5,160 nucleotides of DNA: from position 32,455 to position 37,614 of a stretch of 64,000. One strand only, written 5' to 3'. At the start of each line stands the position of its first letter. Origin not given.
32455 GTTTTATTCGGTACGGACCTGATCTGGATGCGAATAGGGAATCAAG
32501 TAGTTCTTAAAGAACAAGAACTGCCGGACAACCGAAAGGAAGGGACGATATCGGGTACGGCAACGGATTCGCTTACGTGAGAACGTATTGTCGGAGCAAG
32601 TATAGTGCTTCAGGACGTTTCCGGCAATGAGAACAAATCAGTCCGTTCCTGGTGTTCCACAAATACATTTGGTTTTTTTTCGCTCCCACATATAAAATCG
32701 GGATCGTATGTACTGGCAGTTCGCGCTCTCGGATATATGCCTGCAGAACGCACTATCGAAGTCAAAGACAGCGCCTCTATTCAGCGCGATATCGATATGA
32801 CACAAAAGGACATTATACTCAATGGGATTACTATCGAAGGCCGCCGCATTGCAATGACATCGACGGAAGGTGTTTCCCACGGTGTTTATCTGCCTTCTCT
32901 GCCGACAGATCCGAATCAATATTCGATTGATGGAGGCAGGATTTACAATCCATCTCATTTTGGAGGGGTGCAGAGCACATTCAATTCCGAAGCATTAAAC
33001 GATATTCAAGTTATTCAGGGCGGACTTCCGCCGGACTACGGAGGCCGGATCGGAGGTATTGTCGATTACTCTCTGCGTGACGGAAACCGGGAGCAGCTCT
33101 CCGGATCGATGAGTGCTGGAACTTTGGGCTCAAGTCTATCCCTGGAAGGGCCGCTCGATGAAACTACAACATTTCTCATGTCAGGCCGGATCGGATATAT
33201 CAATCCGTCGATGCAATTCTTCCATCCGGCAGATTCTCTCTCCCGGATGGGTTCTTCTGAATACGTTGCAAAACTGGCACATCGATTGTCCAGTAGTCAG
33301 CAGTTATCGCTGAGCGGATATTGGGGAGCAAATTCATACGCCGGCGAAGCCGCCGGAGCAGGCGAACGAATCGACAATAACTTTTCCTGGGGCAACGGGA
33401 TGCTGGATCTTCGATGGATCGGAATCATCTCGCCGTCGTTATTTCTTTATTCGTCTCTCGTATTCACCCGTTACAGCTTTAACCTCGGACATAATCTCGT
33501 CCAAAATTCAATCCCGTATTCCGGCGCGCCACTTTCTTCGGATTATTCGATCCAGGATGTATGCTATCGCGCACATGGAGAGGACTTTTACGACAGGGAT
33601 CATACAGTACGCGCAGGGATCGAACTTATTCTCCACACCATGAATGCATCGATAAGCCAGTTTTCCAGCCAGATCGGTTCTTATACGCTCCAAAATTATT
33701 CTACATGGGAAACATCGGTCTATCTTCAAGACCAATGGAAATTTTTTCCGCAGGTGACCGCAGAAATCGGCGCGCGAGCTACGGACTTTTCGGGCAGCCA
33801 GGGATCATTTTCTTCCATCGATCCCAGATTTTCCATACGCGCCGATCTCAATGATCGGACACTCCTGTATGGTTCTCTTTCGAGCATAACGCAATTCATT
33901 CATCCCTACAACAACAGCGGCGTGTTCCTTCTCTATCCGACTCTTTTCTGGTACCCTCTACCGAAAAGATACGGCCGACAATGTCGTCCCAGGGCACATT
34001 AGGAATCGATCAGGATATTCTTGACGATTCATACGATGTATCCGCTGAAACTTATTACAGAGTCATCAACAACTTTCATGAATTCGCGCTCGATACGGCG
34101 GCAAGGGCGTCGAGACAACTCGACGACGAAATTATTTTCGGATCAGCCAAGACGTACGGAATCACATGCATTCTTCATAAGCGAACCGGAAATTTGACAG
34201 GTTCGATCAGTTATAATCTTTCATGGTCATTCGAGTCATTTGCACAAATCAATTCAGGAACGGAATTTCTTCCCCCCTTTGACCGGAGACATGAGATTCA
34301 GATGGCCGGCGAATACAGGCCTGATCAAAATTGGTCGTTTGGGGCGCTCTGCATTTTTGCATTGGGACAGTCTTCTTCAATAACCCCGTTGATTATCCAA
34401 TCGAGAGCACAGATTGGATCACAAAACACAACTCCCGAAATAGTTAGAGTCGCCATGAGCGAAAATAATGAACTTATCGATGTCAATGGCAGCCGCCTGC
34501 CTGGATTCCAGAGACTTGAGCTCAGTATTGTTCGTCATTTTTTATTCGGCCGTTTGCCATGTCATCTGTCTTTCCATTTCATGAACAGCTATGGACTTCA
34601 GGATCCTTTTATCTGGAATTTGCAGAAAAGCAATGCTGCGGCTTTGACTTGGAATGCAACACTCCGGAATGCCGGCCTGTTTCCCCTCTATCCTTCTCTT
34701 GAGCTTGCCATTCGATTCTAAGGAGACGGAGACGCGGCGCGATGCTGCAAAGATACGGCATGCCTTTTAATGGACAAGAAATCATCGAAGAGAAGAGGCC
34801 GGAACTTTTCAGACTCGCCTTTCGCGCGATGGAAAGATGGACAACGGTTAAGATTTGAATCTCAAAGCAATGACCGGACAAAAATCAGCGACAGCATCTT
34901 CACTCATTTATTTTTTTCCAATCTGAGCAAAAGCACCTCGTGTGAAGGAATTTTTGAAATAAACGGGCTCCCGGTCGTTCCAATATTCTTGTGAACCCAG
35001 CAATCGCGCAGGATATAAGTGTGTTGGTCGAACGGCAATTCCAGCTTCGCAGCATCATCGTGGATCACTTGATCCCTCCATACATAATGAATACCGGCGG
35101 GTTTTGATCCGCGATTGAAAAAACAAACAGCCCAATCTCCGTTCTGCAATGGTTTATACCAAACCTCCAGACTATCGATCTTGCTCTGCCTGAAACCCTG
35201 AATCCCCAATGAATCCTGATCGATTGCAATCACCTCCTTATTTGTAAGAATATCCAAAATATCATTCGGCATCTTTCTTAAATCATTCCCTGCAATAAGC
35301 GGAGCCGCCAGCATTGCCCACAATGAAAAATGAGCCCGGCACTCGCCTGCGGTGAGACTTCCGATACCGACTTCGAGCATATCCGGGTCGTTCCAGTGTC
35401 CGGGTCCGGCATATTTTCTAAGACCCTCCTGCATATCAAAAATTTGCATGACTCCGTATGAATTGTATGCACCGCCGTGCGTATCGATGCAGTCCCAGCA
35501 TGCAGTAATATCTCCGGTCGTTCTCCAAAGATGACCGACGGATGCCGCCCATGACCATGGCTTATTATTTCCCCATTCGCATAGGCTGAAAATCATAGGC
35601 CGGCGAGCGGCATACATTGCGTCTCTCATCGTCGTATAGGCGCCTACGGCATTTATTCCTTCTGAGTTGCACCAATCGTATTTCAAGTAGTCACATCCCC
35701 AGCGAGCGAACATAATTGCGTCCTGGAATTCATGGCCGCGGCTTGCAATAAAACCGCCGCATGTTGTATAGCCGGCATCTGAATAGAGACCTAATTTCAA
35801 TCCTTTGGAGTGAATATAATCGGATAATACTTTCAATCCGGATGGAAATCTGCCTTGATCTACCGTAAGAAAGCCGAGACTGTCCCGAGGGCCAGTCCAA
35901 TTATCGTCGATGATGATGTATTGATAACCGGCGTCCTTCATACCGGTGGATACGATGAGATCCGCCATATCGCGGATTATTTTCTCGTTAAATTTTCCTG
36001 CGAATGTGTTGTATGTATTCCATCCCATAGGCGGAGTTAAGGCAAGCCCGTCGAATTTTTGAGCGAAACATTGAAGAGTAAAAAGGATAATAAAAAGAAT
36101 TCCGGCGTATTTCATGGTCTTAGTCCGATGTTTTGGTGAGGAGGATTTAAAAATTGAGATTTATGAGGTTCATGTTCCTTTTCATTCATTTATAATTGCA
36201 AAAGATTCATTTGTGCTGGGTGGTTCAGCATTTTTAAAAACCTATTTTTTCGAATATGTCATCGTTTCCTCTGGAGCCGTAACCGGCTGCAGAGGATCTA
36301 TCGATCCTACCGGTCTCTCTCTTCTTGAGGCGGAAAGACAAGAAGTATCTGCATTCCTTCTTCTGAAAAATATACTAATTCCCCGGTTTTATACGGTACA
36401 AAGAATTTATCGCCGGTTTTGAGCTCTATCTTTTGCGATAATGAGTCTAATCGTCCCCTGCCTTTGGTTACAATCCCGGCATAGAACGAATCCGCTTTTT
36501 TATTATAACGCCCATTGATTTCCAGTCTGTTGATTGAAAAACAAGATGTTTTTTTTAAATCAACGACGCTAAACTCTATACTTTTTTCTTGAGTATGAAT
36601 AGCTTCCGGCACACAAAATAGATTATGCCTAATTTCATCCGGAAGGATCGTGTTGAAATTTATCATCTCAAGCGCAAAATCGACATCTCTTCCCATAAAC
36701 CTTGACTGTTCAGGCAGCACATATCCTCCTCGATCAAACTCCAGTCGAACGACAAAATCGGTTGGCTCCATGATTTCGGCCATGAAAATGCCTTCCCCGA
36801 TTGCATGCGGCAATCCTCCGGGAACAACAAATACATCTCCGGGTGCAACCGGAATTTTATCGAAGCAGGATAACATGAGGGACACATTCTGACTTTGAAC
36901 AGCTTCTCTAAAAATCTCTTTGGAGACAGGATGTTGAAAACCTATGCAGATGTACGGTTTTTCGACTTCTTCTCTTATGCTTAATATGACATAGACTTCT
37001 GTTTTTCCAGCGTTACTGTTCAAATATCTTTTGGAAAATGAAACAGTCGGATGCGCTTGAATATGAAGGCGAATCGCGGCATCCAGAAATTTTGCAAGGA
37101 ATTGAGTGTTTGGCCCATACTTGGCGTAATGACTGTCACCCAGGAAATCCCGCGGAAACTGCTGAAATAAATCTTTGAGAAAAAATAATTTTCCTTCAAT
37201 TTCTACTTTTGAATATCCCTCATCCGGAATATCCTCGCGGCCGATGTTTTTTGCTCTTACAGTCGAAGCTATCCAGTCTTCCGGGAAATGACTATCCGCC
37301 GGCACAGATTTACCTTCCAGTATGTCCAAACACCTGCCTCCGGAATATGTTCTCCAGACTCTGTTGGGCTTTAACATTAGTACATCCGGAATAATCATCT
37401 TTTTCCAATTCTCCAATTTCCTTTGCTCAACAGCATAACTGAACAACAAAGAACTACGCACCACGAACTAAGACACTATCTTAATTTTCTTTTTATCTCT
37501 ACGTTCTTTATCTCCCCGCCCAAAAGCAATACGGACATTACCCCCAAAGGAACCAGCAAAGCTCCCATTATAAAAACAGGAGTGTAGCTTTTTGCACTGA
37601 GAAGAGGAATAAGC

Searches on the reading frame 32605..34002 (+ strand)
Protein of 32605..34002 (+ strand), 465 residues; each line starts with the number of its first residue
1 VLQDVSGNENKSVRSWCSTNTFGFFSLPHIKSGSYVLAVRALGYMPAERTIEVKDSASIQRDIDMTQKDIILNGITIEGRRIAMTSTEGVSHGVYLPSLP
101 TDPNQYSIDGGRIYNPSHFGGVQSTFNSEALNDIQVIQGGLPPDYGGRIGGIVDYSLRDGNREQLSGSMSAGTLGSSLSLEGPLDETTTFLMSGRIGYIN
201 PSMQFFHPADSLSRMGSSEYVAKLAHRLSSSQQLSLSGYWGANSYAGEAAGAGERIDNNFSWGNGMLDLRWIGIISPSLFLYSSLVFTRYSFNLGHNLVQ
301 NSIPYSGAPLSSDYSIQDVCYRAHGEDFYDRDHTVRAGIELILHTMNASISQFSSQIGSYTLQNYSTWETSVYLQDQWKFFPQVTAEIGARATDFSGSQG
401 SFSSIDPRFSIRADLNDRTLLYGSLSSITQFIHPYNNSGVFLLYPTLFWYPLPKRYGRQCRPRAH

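Call 26: search_protein_families(library=pfam, proteins=[window:32605-34002:+], max_evalue=0.0001)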
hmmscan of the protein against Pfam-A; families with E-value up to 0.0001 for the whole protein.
window:32605-34002:+ (465 aa): 4 families
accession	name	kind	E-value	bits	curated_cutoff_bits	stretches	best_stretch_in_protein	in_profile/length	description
PF13715.12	CarbopepD_reg_2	-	5.8e-07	29.9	32.2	1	17-76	28-87/88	CarboxypepD_reg-like domain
PF00593.30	TonB_dep_Rec_b-barrel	-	1.8e-06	28.6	27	1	247-427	45-239/436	TonB dependent receptor-like, beta-barrel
PF25183.1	OMP_b-brl_4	-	3.1e-06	26.3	30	0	354-391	352-389/838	Outer membrane beta barrel domain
PF13620.12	CarboxypepD_reg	-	1.9e-05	25.3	32.3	1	13-65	28-81/82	Carboxypeptidase regulatory-like domain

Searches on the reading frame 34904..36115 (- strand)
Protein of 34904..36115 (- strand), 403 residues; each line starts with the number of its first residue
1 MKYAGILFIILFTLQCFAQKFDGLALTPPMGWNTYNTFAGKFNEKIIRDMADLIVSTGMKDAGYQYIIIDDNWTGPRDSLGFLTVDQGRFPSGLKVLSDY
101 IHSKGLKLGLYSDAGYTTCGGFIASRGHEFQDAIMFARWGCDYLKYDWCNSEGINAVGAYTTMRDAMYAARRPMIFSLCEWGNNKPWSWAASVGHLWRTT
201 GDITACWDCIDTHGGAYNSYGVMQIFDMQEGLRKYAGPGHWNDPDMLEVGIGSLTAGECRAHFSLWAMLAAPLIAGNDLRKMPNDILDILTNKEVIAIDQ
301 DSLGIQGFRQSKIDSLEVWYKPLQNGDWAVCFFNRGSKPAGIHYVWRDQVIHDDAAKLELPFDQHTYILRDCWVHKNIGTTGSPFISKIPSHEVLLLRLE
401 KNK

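Call 25: search_protein_families(library=pfam, proteins=[window:34904-36115:-], max_evalue=0.0001)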
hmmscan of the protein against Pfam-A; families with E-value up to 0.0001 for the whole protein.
window:34904-36115:- (403 aa): 4 families
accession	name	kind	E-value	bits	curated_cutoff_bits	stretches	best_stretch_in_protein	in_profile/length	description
PF16499.11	Melibiase_2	-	4.2e-64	217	23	1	27-301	1-284/284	Alpha galactosidase A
PF17801.7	Melibiase_C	-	5.2e-14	52.5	22.9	1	314-399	2-71/71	Alpha galactosidase C-terminal beta sandwich domain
PF02065.24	Melibiase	-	5.4e-07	29.4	27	1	32-112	45-124/347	Melibiase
PF17450.8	Melibiase_2_C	-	5.2e-06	27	22.5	1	304-337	1-34/87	Alpha galactosidase A C-terminal beta sandwich domain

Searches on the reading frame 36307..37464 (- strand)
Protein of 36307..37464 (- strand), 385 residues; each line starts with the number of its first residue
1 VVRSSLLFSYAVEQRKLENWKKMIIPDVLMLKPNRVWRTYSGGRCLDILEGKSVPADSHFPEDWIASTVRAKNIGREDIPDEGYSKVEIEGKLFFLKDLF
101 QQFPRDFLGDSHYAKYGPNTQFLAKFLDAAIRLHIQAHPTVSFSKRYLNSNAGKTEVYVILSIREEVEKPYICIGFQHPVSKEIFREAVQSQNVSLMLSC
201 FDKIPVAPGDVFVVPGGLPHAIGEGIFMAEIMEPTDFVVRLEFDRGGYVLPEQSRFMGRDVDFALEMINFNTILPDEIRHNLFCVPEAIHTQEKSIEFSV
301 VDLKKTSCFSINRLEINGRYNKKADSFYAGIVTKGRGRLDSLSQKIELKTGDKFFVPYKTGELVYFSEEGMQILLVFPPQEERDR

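Call 25: search_protein_families(library=pfam, proteins=[window:36307-37464:-], max_evalue=0.0001)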
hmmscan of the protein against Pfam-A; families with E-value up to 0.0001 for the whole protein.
window:36307-37464:- (385 aa): 2 families
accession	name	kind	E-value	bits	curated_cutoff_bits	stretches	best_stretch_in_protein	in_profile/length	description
PF21621.3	MPI_cupin_dom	-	5.8e-06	26.6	27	1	306-363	8-66/79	Mannose-6-phosphate isomerase, cupin domain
PF07883.17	Cupin_2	-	6.9e-05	22.9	27.2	0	203-222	37-56/70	Cupin domain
